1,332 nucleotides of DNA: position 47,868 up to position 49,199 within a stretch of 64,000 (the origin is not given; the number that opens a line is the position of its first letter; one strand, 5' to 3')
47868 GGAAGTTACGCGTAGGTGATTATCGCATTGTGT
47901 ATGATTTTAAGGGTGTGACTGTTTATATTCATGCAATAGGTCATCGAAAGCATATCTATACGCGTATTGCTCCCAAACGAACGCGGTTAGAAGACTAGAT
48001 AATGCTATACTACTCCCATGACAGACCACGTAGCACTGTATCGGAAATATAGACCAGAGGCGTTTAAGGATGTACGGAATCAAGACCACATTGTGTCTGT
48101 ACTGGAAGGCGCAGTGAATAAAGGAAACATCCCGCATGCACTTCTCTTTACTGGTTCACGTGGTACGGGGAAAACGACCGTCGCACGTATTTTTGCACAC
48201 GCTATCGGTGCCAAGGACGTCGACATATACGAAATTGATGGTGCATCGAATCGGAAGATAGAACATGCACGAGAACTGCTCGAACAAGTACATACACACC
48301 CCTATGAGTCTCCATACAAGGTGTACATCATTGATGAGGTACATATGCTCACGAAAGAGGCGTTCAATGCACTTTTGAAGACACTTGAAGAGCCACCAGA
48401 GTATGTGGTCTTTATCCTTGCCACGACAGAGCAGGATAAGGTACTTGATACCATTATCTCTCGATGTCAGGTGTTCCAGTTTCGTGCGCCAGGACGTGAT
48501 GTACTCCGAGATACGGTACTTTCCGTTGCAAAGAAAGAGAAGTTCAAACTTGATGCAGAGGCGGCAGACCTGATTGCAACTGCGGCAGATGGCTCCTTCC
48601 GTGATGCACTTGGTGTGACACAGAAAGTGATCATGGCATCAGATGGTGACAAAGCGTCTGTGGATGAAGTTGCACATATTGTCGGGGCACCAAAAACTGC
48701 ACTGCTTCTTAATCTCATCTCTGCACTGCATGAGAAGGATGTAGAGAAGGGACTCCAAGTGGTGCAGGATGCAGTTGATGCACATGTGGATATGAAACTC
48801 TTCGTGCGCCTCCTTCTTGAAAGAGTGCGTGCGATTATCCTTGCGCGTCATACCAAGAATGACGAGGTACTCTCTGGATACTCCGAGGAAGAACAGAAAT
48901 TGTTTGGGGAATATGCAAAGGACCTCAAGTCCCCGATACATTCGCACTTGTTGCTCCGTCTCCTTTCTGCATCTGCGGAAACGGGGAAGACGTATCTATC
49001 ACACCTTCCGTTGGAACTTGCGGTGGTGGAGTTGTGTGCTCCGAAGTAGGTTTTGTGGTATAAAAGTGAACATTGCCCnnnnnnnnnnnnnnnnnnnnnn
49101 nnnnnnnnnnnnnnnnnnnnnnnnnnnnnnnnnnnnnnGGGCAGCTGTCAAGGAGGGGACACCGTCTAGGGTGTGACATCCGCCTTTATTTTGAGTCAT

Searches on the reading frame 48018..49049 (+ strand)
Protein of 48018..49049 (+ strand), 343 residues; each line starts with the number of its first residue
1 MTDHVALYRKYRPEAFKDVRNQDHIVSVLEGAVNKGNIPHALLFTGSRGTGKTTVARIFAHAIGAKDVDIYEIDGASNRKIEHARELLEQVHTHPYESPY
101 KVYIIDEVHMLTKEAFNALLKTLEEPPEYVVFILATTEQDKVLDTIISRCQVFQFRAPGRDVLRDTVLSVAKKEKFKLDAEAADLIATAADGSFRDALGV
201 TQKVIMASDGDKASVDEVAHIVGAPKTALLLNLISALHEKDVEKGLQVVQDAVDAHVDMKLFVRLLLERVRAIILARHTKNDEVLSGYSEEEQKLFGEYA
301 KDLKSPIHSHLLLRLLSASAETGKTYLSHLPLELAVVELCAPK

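Call 6: search_protein_families(library=pfam, proteins=[window:48018-49049:+], max_evalue=0.01)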
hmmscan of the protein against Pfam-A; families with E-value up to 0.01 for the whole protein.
window:48018-49049:+ (343 aa): 24 families
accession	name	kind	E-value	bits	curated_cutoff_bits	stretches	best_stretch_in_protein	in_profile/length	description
PF13177.12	DNA_pol3_delta2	-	7.8e-37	127.2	27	2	67-157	70-159/161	DNA polymerase III, delta subunit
PF00004.35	AAA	-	4.1e-15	56.8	21.2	1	42-154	1-127/131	ATPase family associated with various cellular activities (AAA)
PF12169.13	DNA_pol3_gamma3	-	9.4e-10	38.9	24.4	1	215-341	3-129/143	DNA polymerase III subunits gamma and tau domain III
PF22608.2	DNAX_ATPase_lid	-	1.5e-08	34.8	27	1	169-210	8-49/49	DNA polymerase III clamp loader subunit, ATPase lid domain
PF13173.12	AAA_14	-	1e-07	32.4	27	1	41-135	4-97/129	AAA domain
PF13401.12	AAA_22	-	1.3e-07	32.4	27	1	43-137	9-123/130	AAA domain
PF05496.18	RuvB_N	-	5.4e-07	29.9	27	1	12-125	2-110/159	Holliday junction DNA helicase RuvB P-loop domain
PF07728.20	AAA_5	-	2e-06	28.3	22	1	42-125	2-92/139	AAA domain (dynein-related subfamily)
PF13604.12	AAA_30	-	1e-05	25.8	27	1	43-132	22-121/191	AAA domain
PF06068.19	TIP49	-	1e-05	25.3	23.8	0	102-136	277-310/347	TIP49 P-loop domain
PF13191.12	AAA_16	-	1.6e-05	26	32.6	1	25-97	12-88/167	AAA ATPase domain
PF25199.1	nSTAND_NTPase5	-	4.2e-05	23.8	34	1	34-137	36-133/145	Novel STAND NTPase 5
PF20720.3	nSTAND3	-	9.8e-05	22.5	27.2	1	37-78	15-56/155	Novel STAND NTPase 3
PF13245.12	AAA_19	-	0.00012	22.7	25.1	0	99-132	90-122/134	AAA domain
PF04851.21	ResIII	-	0.00021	21.7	22.5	0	89-125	115-152/164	Type III restriction enzyme, res subunit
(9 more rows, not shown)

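Call 15: find_encoding_contigs(protein=window:48018-49049:+, flank=10000, max_places=10)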
Protein window:48018-49049:+ (343 aa): 2 contigs read that carry it; 1 place shown.
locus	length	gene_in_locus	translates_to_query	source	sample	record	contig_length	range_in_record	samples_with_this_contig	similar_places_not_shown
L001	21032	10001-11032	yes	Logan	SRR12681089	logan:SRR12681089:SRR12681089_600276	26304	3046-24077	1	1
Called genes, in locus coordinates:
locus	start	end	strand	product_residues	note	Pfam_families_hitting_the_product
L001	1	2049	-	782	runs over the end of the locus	PF01751:Toprim, PF01131:Topoisom_bac, PF01396:Zn_ribbon_Top1, PF13368:Toprim_C_rpt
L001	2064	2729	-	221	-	PF02481:DNA_processg_A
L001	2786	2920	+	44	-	-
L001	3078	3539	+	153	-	-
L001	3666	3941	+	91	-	-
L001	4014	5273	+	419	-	PF02403:Seryl_tRNA_N, PF00587:tRNA-synt_2b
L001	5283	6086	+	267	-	-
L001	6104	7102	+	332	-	PF01207:Dus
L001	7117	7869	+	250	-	PF13489:Methyltransf_23, PF08242:Methyltransf_12 (faint)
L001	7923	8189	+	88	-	-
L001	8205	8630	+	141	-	-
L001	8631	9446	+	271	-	PF00768:Peptidase_S11, PF02113:Peptidase_S13 (faint), PF13354:Beta-lactamase2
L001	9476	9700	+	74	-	-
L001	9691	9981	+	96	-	PF05016:ParE_toxin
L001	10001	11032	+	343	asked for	PF05496:RuvB_N (weak), PF06068:TIP49 (faint), PF00004:AAA, PF07728:AAA_5 (weak), PF13173:AAA_14 (weak), PF13177:DNA_pol3_delta2, PF22608:DNAX_ATPase_lid, PF12169:DNA_pol3_gamma3, +2 more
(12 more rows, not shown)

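Call 16: find_related_loci(query=window:48018-49049:+, collection=genome_contigs, flank=10000)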
Query window:48018-49049:+ (343 aa) in genome_contigs; peptide patterns used: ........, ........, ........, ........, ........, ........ (x = any residue, [..] = any of these).
600 stretches matched a pattern (row limit reached: there are more); 599 encode a relative of the query (tblastn E <= 1e-3); the best 80 are kept; 80 distinct loci.
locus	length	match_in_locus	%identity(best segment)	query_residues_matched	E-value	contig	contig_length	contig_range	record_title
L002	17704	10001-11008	56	6-339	2e-117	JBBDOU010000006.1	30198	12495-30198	MAG: Candidatus Paceibacterota bacterium isolate LejiaB_42_15 Lejia_B_1825_length_30198_cov_9, whole genome shotgun sequ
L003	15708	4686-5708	48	3-341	2e-103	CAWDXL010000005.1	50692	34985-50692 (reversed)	MAG: Candidatus Parcubacteria bacterium isolate MFD01223.bin.2.9 genome assembly, contig: contig_112830, whole genome sh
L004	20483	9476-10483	51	5-338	6e-102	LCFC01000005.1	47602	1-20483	MAG: Parcubacteria group bacterium GW2011_GWA2_43_11 UV60_C0005, whole genome shotgun sequence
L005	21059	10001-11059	50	1-341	2e-100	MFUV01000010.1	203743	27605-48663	MAG: Candidatus Nomurabacteria bacterium RIFCSPLOWO2_01_FULL_39_18 rifcsplowo2_01_scaffold_49, whole genome shotgun sequ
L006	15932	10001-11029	49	1-341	8e-99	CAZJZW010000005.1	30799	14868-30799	MAG TPA_asm: uncultured Candidatus Saccharibacteria bacterium isolate SRP219642_co7_382 genome assembly, contig: NODE_19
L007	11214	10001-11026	46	1-341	4e-88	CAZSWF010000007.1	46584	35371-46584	MAG TPA_asm: uncultured Candidatus Saccharibacteria bacterium isolate SRP286056_co3_87 genome assembly, contig: NODE_416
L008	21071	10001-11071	41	6-342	5e-71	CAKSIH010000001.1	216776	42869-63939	MAG: uncultured Eubacteriales bacterium isolate REFINED_METABAT215_TOP10_CONTIGS_1500_ASSEMBLY_K77_MERGED__Hadza_PheChl_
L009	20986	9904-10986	36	4-343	4e-71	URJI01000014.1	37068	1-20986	uncultured Coprococcus sp. isolate UMGS1059 genome assembly, contig: NODE_279_length_37068_cov_12.901710, whole genome s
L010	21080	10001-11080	38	4-342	4e-70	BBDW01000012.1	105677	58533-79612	[Ruminococcus] faecis JCM 15917 DNA, contig: JCM15917.contig00012, whole genome shotgun sequence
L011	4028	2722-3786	39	6-342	9e-70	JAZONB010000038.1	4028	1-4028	MAG: Acutalibacteraceae bacterium isolate T1900045643_YK20190337.MAGScoT_cleanbin_000020 SGB_8145_k141_1314788, whole ge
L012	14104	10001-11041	38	1-316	4e-69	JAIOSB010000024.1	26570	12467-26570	MAG: bacterium isolate SMBSF33 bin_103_k127_738946, whole genome shotgun sequence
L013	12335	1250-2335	35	4-343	2e-68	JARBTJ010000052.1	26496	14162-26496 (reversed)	MAG: Herbinix sp. isolate L_E1_T20_C_bin.116 scaffold_3784, whole genome shotgun sequence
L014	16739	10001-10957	39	4-301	4e-68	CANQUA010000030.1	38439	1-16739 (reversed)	MAG: uncultured Lachnospiraceae bacterium isolate Lapin-023__bin81 genome assembly, contig: Lapin-023__NODE_1470_length_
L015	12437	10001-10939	40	3-295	3e-67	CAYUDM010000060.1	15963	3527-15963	MAG TPA_asm: uncultured Smithella sp. isolate binchicken_co42_513 genome assembly, contig: NODE_5156_length_15963_cov_5.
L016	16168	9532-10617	37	3-325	6e-67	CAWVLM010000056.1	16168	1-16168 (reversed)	MAG: Clostridia bacterium isolate metabat2_coassembly_bwa.753 MAG genome assembly, contig: k87_595936, whole genome shot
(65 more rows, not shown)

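Call 24: find_related_loci(query=window:48018-49049:+, collection=metagenome_contigs, flank=10000)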
Query window:48018-49049:+ (343 aa) in metagenome_contigs; peptide patterns used: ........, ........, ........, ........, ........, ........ (x = any residue, [..] = any of these).
600 stretches matched a pattern (row limit reached: there are more); 597 encode a relative of the query (tblastn E <= 1e-3); the best 80 are kept; 80 distinct loci.
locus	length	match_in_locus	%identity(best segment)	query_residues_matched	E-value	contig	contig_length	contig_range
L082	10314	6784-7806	64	1-339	1e-133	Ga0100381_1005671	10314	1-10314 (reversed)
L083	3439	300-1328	54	1-341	2e-123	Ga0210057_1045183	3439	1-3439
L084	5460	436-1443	54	7-341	8e-116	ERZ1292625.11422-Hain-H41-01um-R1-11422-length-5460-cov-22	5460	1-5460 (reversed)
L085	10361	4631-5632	51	7-340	1e-99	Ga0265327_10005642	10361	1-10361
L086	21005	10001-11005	46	7-341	1e-98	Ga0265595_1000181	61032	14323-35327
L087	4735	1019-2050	47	7-338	6e-98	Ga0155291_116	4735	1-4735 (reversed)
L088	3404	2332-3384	46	5-341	2e-98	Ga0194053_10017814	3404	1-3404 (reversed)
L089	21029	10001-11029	47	1-340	1e-96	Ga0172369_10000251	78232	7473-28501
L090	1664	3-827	60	69-341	4e-103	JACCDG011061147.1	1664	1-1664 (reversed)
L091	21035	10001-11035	49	5-339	2e-96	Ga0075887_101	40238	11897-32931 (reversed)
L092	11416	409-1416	46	3-339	4e-92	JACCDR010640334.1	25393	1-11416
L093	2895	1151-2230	38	4-342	5e-71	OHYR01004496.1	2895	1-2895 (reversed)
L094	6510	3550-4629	38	4-342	2e-70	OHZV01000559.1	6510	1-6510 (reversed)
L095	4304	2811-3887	37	1-339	5e-70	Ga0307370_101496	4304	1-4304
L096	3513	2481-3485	38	4-321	3e-69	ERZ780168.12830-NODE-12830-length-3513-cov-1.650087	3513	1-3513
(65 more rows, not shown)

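Call 35: list_cluster_members(proteins=[window:48018-49049:+, window:49317-49505:+, window:52278-52868:+, window:53171-53467:+, window:53477-54553:+, window:54847-55908:+, window:55965-56903:+, window:56933-57325:+, window:57335-57733:+, window:44121-45119:+])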
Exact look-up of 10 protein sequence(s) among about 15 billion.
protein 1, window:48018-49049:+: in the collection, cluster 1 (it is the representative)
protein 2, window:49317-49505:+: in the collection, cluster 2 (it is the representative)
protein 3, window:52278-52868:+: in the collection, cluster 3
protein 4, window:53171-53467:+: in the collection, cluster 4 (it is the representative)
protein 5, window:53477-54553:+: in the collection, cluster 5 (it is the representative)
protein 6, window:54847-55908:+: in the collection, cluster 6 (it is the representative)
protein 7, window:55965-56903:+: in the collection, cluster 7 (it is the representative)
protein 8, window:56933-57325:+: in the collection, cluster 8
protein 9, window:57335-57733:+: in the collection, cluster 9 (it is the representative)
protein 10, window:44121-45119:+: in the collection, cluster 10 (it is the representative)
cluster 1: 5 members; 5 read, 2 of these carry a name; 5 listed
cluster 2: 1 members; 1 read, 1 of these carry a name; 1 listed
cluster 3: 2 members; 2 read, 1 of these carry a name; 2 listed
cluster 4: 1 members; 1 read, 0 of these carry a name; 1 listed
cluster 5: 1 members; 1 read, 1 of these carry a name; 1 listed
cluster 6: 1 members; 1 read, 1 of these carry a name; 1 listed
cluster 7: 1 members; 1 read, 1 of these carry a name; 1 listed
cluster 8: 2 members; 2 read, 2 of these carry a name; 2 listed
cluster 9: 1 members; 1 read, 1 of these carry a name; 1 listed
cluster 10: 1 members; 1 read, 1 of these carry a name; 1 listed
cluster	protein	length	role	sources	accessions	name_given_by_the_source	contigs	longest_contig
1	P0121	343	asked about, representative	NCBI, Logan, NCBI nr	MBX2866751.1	DNA polymerase III subunit gamma/tau [Candidatus Kaiserbacteria bacterium]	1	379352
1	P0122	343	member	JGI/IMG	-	DNA polymerase-3 subunit gamma/tau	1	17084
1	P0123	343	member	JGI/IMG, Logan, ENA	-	-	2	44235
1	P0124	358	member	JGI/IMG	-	-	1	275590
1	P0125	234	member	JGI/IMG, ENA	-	-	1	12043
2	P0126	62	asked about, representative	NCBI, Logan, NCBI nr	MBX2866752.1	hypothetical protein KTR10_02270 [Candidatus Kaiserbacteria bacterium] | hypothetical protein [Candidatus Kaiserbacteria bacterium]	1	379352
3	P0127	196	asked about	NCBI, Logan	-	-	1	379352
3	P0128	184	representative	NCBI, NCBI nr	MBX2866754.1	gamma-glutamylcyclotransferase [Candidatus Kaiserbacteria bacterium]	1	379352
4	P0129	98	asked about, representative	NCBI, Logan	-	-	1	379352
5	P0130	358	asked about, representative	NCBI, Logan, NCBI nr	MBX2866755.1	FAD-dependent monooxygenase [Candidatus Kaiserbacteria bacterium]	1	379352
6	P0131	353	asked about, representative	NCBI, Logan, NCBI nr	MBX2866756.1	hypothetical protein KTR10_02295 [Candidatus Kaiserbacteria bacterium] | hypothetical protein [Candidatus Kaiserbacteria bacterium]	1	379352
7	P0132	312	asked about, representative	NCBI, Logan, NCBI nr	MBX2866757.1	dipeptidase [Candidatus Kaiserbacteria bacterium]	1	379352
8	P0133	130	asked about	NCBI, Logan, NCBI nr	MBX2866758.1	DUF2177 family protein [Candidatus Kaiserbacteria bacterium]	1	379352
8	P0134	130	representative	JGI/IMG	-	uncharacterized membrane protein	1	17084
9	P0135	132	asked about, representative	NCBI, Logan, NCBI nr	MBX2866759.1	tryptophan-rich sensory protein [Candidatus Kaiserbacteria bacterium]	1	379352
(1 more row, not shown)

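Call 36: find_encoding_contigs(protein=P0122, flank=10000, max_places=4)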
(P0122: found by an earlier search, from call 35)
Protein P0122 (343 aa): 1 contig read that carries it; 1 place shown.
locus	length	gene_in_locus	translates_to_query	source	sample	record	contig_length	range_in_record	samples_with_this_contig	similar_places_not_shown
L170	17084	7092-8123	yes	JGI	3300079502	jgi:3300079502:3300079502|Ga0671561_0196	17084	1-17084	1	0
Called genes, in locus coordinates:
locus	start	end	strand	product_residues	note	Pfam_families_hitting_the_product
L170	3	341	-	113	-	?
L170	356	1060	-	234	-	PF02481:DNA_processg_A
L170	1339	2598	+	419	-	PF02403:Seryl_tRNA_N, PF00587:tRNA-synt_2b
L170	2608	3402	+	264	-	-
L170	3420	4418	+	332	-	PF01207:Dus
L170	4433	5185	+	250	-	PF13489:Methyltransf_23, PF08242:Methyltransf_12 (weak)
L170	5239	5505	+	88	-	-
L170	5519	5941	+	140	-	-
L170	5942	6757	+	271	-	PF00768:Peptidase_S11, PF13354:Beta-lactamase2 (weak)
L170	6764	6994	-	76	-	-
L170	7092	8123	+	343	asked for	PF05496:RuvB_N (weak), PF06068:TIP49 (faint), PF00004:AAA, PF07728:AAA_5 (weak), PF13173:AAA_14 (weak), PF13177:DNA_pol3_delta2, PF22608:DNAX_ATPase_lid, PF12169:DNA_pol3_gamma3, +2 more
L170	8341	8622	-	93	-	-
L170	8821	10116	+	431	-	PF00152:tRNA-synt_2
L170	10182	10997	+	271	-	PF01209:Ubie_methyltran, PF13847:Methyltransf_31, PF08241:Methyltransf_11, PF08242:Methyltransf_12, PF13649:Methyltransf_25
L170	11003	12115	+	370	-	PF00152:tRNA-synt_2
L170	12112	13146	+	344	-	PF02016:Peptidase_S66, PF17676:Peptidase_S66C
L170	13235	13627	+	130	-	PF09945:DUF2177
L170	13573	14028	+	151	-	PF03073:TspO_MBR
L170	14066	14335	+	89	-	PF08570:DUF1761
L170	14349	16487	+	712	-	PF02743:dCache_1, PF21623:HK_sensor_dom_bact, PF00672:HAMP, PF00989:PAS, PF08448:PAS_4, PF13426:PAS_9, PF00512:HisKA, PF02518:HATPase_c, +2 more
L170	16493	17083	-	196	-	?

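Call 37: find_encoding_contigs(protein=P0124, flank=10000, max_places=4)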
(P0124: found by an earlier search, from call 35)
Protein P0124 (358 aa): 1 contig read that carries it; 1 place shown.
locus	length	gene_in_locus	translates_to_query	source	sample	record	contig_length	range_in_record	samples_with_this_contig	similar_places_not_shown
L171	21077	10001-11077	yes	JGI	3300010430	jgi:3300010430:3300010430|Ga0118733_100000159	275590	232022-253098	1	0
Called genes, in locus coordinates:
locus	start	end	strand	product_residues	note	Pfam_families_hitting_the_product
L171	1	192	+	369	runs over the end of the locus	PF02195:ParB_N, PF17762:HTH_ParB, PF23552:ParB_C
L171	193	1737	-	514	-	PF13328:HD_4, PF01966:HD (faint), PF04607:RelA_SpoT, PF02824:TGS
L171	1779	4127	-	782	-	PF01751:Toprim, PF01131:Topoisom_bac, PF01396:Zn_ribbon_Top1, PF13368:Toprim_C_rpt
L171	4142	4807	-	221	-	PF02481:DNA_processg_A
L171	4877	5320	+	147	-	-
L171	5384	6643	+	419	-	PF02403:Seryl_tRNA_N, PF00587:tRNA-synt_2b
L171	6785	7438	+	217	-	-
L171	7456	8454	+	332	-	PF01207:Dus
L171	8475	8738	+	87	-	-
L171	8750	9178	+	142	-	-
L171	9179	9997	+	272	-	PF00768:Peptidase_S11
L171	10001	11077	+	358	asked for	PF06068:TIP49 (faint), PF05496:RuvB_N (weak), PF07728:AAA_5 (weak), PF13173:AAA_14 (weak), PF00004:AAA, PF13177:DNA_pol3_delta2, PF22608:DNAX_ATPase_lid, PF12169:DNA_pol3_gamma3, +2 more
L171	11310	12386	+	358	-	PF01266:DAO (weak), PF01494:FAD_binding_3, PF07992:Pyr_redox_2 (faint)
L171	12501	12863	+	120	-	-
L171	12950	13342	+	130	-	PF09945:DUF2177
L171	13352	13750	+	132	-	PF03073:TspO_MBR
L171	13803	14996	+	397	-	-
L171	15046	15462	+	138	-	PF08570:DUF1761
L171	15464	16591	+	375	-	PF13433:Peripla_BP_5, PF13458:Peripla_BP_6, PF01094:ANF_receptor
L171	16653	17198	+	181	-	PF13410:GST_C_2, PF00043:GST_C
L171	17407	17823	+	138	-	-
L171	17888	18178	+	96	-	-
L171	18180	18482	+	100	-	PF08922:DUF1905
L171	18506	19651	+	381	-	PF02353:CMAS, PF13489:Methyltransf_23, PF08241:Methyltransf_11 (weak), PF08242:Methyltransf_12 (weak), PF13649:Methyltransf_25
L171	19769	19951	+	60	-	PF18930:DUF5679 (weak)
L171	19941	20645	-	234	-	PF01479:S4, PF00849:PseudoU_synth_2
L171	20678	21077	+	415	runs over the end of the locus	PF00070:Pyr_redox (faint), PF00890:FAD_binding_2, PF01134:GIDA (faint), PF01266:DAO (weak), PF01494:FAD_binding_3 (faint), PF03486:HI0933_like, PF12831:FAD_oxidored, PF22780:HI0933_like_1st, +2 more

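Call 38: find_encoding_contigs(protein=P0123, flank=10000, max_places=4)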
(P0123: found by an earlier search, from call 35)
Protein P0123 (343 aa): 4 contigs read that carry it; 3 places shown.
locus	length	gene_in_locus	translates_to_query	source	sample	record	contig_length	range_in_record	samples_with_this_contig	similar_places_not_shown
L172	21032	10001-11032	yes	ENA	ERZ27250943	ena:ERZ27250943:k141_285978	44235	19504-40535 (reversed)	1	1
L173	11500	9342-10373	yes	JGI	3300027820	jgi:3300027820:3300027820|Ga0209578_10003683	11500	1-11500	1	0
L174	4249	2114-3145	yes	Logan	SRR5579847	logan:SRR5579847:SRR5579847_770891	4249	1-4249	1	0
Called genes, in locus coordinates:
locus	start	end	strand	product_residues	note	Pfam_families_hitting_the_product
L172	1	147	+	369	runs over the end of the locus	PF02195:ParB_N, PF17762:HTH_ParB, PF23552:ParB_C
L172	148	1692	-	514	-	PF13328:HD_4, PF01966:HD (faint), PF04607:RelA_SpoT, PF02824:TGS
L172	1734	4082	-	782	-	PF01751:Toprim, PF01131:Topoisom_bac, PF01396:Zn_ribbon_Top1, PF13368:Toprim_C_rpt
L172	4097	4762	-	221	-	PF02481:DNA_processg_A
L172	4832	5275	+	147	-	-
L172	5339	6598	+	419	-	PF02403:Seryl_tRNA_N, PF00587:tRNA-synt_2b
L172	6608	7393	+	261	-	-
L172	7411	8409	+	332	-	PF01207:Dus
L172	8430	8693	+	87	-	-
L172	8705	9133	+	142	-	-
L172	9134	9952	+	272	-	PF00768:Peptidase_S11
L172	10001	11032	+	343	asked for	PF05496:RuvB_N (weak), PF06068:TIP49 (faint), PF00004:AAA, PF07728:AAA_5 (weak), PF13173:AAA_14 (weak), PF13177:DNA_pol3_delta2, PF22608:DNAX_ATPase_lid, PF12169:DNA_pol3_gamma3, +2 more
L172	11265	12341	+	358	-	PF01266:DAO (weak), PF01494:FAD_binding_3, PF07992:Pyr_redox_2 (faint)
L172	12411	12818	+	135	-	-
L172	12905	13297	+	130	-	PF09945:DUF2177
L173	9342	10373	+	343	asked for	PF05496:RuvB_N (weak), PF06068:TIP49 (faint), PF00004:AAA, PF07728:AAA_5 (weak), PF13173:AAA_14 (weak), PF13177:DNA_pol3_delta2, PF22608:DNAX_ATPase_lid, PF12169:DNA_pol3_gamma3, +2 more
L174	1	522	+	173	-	?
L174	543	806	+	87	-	-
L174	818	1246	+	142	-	-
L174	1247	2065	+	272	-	PF00768:Peptidase_S11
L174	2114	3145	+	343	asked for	PF05496:RuvB_N (weak), PF06068:TIP49 (faint), PF00004:AAA, PF07728:AAA_5 (weak), PF13173:AAA_14 (weak), PF13177:DNA_pol3_delta2, PF22608:DNAX_ATPase_lid, PF12169:DNA_pol3_gamma3, +2 more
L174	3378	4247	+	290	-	?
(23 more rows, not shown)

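Call 68: predict_structure(alignment_id=A4)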
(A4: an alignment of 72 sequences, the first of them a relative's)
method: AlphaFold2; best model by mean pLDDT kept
length: 353 residues; sequences in the alignment: 72
mean_pLDDT: 97.5   pTM: 0.94
mean pLDDT of the five models: 97.5, 97.3, 97.2, 97.2, 97.1
residues with pLDDT >= 90: 346; 70-90: 7; 50-70: 0; < 50: 0
segments of 3 or more residues with pLDDT < 50: none
pLDDT, mean of each block of 10 residues (from residue 1): 95 99 98 98 99 98 98 98 98 98 99 99 98 98 98 98 98 98 98 98 95 90 98 98 98 98 98 97 95 97 97 98 98 98 96 95
secondary structure, 60 per line:
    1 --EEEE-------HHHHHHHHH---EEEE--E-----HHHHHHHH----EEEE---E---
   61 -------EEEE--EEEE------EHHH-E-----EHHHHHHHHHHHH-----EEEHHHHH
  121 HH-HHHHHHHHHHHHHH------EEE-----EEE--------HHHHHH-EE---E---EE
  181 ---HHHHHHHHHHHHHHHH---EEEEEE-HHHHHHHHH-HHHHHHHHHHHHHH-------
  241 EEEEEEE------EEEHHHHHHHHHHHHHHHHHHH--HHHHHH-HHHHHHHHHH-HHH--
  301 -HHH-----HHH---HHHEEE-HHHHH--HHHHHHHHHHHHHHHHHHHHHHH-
elements in order: E3-6 H14-22 E26-29 H38-45 E50-53 E68-71 E74-77 H96-107 E113-115 H116-122 H124-137 E144-146 E152-154 H163-168 H184-199 E203-208 H210-218 H220-233 E241-247 E254-256 H257-275 H278-283 H285-294 E319-321 H323-327 H330-352

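Call 70: fold_search(model_id=the predicted structure, library=pdb)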
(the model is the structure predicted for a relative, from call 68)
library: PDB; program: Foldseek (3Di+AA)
matches with E <= 10: 385; with E <= 0.001: 0
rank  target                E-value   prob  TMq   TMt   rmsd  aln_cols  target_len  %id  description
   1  2a86_B                1.6e-02  0.33  0.18  0.21  15.6       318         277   14  Crystal structure of A Pantothenate synthetase complexed with AMP and beta-alanine (released 2006-02-21)
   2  2a84                  1.7e-02  0.30  0.19  0.20  15.6       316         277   13  Crystal structure of A Pantothenate synthetase complexed with ATP (released 2006-02-21)
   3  3ivc_A                2.0e-02  0.33  0.20  0.23  15.2       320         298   13  Crystal structure of pantothenate synthetase in complex with 2-(2-((benzofuran-2-ylmethoxy)carbonyl)-5-methoxy-1H-indo (released 2009-10-13)
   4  4mq6_B                2.0e-02  0.30  0.17  0.21  15.9       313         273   14  Pantothenate synthase in complex with 2-(5-methoxy-2-(tosylcarbamoyl)-1H-indol-1-yl)acetic acid (released 2014-08-27)
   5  1mop_B                2.1e-02  0.38  0.20  0.23  14.7       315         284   13  Crystal Structure of a Pantothenate Synthetase from M. tuberculosis (released 2003-03-11)
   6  4muh_B                3.2e-02  0.25  0.18  0.21  15.9       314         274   12  Crystal structure of pantothenate synthetase in complex with 2-(2-(5-acetamido-1,3,4-thiadiazol-2-ylsulfonylcarbamoyl) (released 2014-08-27)
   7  2a7x                  3.8e-02  0.20  0.18  0.19  15.7       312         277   13  Crystal Structure of A Pantothenate synthetase complexed with AMP (released 2006-02-21)
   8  3img_B                4.5e-02  0.21  0.18  0.21  15.9       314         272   15  Crystal Structure of Mycobacterium Tuberculosis Pantothenate Synthetase at 1.8 Ang resolution in a ternary complex wit (released 2009-10-13)
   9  2a88                  5.1e-02  0.21  0.19  0.22  15.4       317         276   14  Crystal structure of A Pantothenate synthetase, apo enzyme in C2 space group (released 2006-02-21)
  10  3ioe_B                5.4e-02  0.21  0.18  0.21  15.4       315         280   13  Crystal Structure of Mycobacterium Tuberculosis Pantothenate Synthetase at 1.95 Ang resolution in complex with 5'-deox (released 2009-12-01)
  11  5b63_C                6.0e-02  0.28  0.26  0.19  13.0       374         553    9  Crystal structures of E.coli arginyl-tRNA synthetase (ArgRS) in complex with substrate tRNA(Arg) (released 2017-05-31)
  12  1n2h_B                6.0e-02  0.21  0.20  0.21  14.8       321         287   14  Crystal Structure of a Pantothenate Synthetase from M. tuberculosis in complex with a reaction intermediate, pantoyl a (released 2003-04-22)
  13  1n2o_A                6.4e-02  0.25  0.21  0.24  15.0       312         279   14  Crystal Structure of Pantothenate Synthetase from M. tuberculosis, low occupancy of beta-alanine at the pantoate bindi (released 2003-04-23)
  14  4mun_B                6.4e-02  0.20  0.19  0.22  15.9       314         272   14  Crystal structure of pantothenate synthetase in complex with 2-(5-methoxy-2-(2-nitro-4-(trifluoromethyl)phenylsulfonyl (released 2014-08-27)
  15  3iod_A                6.7e-02  0.23  0.19  0.23  14.9       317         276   13  Crystal Structure of Mycobacterium Tuberculosis Pantothenate Synthetase at 1.75 Ang resolution in complex with 5'-deox (released 2009-12-01)
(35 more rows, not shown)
